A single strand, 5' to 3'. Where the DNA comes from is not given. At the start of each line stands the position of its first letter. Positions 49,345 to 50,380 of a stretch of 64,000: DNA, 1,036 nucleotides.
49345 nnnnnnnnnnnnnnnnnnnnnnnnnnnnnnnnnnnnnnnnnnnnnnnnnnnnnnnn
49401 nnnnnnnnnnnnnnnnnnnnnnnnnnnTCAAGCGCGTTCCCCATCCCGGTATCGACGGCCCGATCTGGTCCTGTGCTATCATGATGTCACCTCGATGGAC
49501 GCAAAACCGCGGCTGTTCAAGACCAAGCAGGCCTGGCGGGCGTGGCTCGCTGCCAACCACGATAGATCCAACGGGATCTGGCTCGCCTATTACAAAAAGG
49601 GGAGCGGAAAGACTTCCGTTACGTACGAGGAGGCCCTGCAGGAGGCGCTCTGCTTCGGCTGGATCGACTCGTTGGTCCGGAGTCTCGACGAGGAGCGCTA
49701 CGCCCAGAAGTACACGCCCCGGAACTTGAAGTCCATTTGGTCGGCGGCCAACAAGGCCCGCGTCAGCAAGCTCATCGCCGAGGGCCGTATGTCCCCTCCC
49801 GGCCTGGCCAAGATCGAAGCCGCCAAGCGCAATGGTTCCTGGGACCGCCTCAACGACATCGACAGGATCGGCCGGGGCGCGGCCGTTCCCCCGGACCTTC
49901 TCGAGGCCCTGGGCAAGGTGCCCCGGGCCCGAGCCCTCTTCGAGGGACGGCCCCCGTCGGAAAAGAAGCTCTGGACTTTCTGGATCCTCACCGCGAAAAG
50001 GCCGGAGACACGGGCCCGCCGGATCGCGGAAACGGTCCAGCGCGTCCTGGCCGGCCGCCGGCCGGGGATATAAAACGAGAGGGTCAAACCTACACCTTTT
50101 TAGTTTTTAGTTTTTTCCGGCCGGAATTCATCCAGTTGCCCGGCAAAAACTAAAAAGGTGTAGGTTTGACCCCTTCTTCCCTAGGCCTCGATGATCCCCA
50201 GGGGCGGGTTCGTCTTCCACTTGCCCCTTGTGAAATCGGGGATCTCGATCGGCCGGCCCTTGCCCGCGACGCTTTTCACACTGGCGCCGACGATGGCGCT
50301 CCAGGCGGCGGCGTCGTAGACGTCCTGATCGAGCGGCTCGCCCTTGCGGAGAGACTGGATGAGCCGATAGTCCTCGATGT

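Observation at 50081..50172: Family of long AT-rich perfect hairpins with conserved termini (copy 2)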

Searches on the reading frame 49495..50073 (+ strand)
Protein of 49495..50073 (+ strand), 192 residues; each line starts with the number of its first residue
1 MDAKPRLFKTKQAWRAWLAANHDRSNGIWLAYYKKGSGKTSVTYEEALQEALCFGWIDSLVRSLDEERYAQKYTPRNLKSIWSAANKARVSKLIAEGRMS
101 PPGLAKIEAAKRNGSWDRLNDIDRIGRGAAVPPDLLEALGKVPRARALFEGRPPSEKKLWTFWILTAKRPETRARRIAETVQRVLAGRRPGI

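Call 19: find_encoding_contigs(protein=window:49495-50073:+, flank=3000, max_places=10)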
Protein window:49495-50073:+ (192 aa): 2 contigs read that carry it; 2 places shown.
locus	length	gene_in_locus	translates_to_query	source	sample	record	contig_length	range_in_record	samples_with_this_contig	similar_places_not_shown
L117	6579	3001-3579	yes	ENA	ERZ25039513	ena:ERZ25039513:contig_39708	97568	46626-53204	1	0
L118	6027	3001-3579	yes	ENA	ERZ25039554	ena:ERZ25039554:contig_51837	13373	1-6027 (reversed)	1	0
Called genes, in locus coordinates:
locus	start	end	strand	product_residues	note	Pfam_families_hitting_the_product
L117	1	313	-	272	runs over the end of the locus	-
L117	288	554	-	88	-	-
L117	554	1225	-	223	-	-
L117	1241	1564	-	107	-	PF25954:Beta-barrel_RND_2, PF25990:Beta-barrel_YknX, PF26002:Beta-barrel_AprE (weak)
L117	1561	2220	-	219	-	PF25917:BSH_RND (weak), PF25881:HH_YBHG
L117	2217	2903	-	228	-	PF00440:TetR_N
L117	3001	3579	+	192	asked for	PF28474:DUF8412, PF13376:OmdA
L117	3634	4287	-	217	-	PF21252:Glyco_hydro_109_C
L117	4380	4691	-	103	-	PF01408:GFO_IDH_MocA, PF21252:Glyco_hydro_109_C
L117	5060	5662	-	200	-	-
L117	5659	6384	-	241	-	PF04389:Peptidase_M28 (weak)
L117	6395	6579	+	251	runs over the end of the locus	-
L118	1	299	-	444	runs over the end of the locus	PF02321:OEP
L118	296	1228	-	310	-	PF00005:ABC_tran, PF13304:AAA_21 (faint), PF13732:DrrA1-3_C (weak)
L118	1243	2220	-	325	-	PF25919:BSH_CusB (faint), PF25917:BSH_RND, PF26002:Beta-barrel_AprE (faint), PF25881:HH_YBHG, PF25954:Beta-barrel_RND_2, PF25990:Beta-barrel_YknX (weak)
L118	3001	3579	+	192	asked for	PF28474:DUF8412, PF13376:OmdA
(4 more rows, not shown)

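Call 72: find_homologous_proteins(query=window:49495-50073:+, max_evalue=1e-40)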
Query window:49495-50073:+ (192 aa): 2825 proteins with E <= 1e-40 among 8000 candidates; the best 120 are listed.
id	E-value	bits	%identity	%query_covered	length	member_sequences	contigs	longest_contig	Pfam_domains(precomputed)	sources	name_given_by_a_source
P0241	5.4e-123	426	100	100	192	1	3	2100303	PF13376.12,PF28474.1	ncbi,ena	-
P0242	2.6e-99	349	80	100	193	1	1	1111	PF13376.12,PF28474.1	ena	-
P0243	3.0e-99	349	79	100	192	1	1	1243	PF13376.12,PF28474.1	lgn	-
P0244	3.2e-99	349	78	100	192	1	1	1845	PF13376.12,PF28474.1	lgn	-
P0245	1.4e-98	347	79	100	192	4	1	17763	PF13376.12,PF28474.1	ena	-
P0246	1.5e-98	347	78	100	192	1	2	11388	PF13376.12,PF28474.1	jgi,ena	-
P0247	1.8e-98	346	79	100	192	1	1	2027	PF13376.12,PF28474.1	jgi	jgi:uncharacterized protein YdeI (YjbR/CyaY-like superfamily)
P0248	3.6e-98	345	78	100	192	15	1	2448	PF13376.12,PF28474.1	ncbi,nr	ncbi:MAG: hypothetical protein HGA24_06970 [Candidatus Aminicenantes bacterium]|nr:hypothetical prot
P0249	4.3e-98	345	78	100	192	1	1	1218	PF13376.12,PF28474.1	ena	-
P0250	2.8e-97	342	80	100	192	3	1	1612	PF13376.12,PF28474.1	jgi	jgi:uncharacterized protein YdeI (YjbR/CyaY-like superfamily)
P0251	3.9e-96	339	77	100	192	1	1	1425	PF13376.12,PF28474.1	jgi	jgi:uncharacterized protein YdeI (YjbR/CyaY-like superfamily)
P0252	4.3e-96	339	75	100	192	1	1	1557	PF13376.12,PF28474.1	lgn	-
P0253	5.3e-96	338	75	100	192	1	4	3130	PF13376.12,PF28474.1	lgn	-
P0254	7.0e-96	338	76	100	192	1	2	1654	PF13376.12,PF28474.1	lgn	-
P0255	1.3e-95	337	76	100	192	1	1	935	PF13376.12,PF28474.1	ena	-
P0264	1.1e-94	334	77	100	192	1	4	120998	PF13376.12,PF28474.1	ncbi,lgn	-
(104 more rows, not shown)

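Call 74: find_encoding_contigs(protein=P0245, flank=2000, max_places=3)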
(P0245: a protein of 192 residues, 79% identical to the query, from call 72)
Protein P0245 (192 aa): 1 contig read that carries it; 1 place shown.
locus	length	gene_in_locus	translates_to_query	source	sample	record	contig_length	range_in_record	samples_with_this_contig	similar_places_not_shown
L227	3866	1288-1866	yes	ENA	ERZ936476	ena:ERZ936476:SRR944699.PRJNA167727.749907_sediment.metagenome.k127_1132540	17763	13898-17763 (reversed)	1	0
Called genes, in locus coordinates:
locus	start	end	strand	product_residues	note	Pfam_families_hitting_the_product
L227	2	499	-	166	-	?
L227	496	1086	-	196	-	PF00440:TetR_N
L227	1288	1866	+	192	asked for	PF28474:DUF8412, PF13376:OmdA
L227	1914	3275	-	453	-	PF01408:GFO_IDH_MocA, PF21252:Glyco_hydro_109_C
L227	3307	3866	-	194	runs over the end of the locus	-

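Call 75: find_encoding_contigs(protein=P0264, flank=2000, max_places=4)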
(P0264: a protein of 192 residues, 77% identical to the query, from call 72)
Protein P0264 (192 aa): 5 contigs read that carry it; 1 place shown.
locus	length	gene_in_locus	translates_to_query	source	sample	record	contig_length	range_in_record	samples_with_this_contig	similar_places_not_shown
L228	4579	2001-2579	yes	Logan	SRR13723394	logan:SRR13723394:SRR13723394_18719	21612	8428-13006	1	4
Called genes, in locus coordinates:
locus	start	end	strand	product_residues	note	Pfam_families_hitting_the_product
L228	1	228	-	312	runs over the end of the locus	PF00005:ABC_tran, PF13304:AAA_21 (faint), PF13732:DrrA1-3_C (weak)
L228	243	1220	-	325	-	PF25919:BSH_CusB (faint), PF25917:BSH_RND, PF25881:HH_YBHG, PF25954:Beta-barrel_RND_2, PF25990:Beta-barrel_YknX (weak), PF26002:Beta-barrel_AprE (faint)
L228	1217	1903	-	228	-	PF00440:TetR_N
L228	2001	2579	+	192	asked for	PF28474:DUF8412, PF13376:OmdA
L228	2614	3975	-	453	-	PF01408:GFO_IDH_MocA, PF21252:Glyco_hydro_109_C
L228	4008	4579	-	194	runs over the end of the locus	-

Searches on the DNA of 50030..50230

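Call 15: search_rna_families(source=window, start=50030, end=50230, threshold=evalue, max_evalue=10)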
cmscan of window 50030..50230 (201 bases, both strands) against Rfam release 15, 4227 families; matches with E-value up to 10: 28.
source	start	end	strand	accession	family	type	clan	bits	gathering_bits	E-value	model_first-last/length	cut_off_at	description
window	50072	50181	-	RF04134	MIR7504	Gene; miRNA;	-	37.1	83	1.6e-05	1-124/124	no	MIR7504 microRNA precursor family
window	50072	50178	+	RF04134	MIR7504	Gene; miRNA;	-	32.9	83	0.00018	1-124/124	no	MIR7504 microRNA precursor family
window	50079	50175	-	RF04254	mir-1677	Gene; miRNA;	-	28.8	84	0.00036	1-76/76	no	mir-1677 microRNA precursor family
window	50085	50166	-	RF00900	mir-255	Gene; miRNA;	-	28.6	50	0.0017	1-59/59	no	mir-255 microRNA precursor family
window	50087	50168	+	RF00900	mir-255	Gene; miRNA;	-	28.2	50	0.002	1-59/59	no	mir-255 microRNA precursor family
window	50083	50170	-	RF03491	mir-3146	Gene; miRNA;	-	28.1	96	0.001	1-79/79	no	mir-3146 microRNA precursor family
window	50089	50164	+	RF00830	mir-74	Gene; miRNA;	CL00090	27.7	57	0.00014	1-80/80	no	mir-74 microRNA precursor family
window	50074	50179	+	RF03598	MIR6024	Gene; miRNA;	-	25.7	72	0.002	1-99/99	no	MIR6024 microRNA precursor family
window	50087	50166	+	RF04073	mir-727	Gene; miRNA;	-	23.3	104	0.016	1-91/91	no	mir-727 microRNA precursor family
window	50081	50175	+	RF00102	VA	Gene;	-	23.3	62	0.055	1-159/159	no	VA RNA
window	50074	50177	-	RF04106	mir-1303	Gene; miRNA;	-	22.8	107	0.026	1-85/85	no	mir-1303 microRNA precursor family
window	50088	50168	+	RF00240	RNA-OUT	Gene; antisense;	-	22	41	0.041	1-70/70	no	RNA-OUT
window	50083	50170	-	RF04171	MIR1509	Gene; miRNA;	-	21.8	87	0.039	1-121/121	no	MIR1509 microRNA precursor family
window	50067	50187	+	RF01911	MIR2118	Gene; miRNA;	-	19.7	85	0.083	1-170/170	no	MIR2118 microRNA precursor family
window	50070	50179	-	RF01859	Phe_leader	Cis-reg; leader;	-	19.7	55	0.35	1-125/125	no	Phenylalanine leader peptide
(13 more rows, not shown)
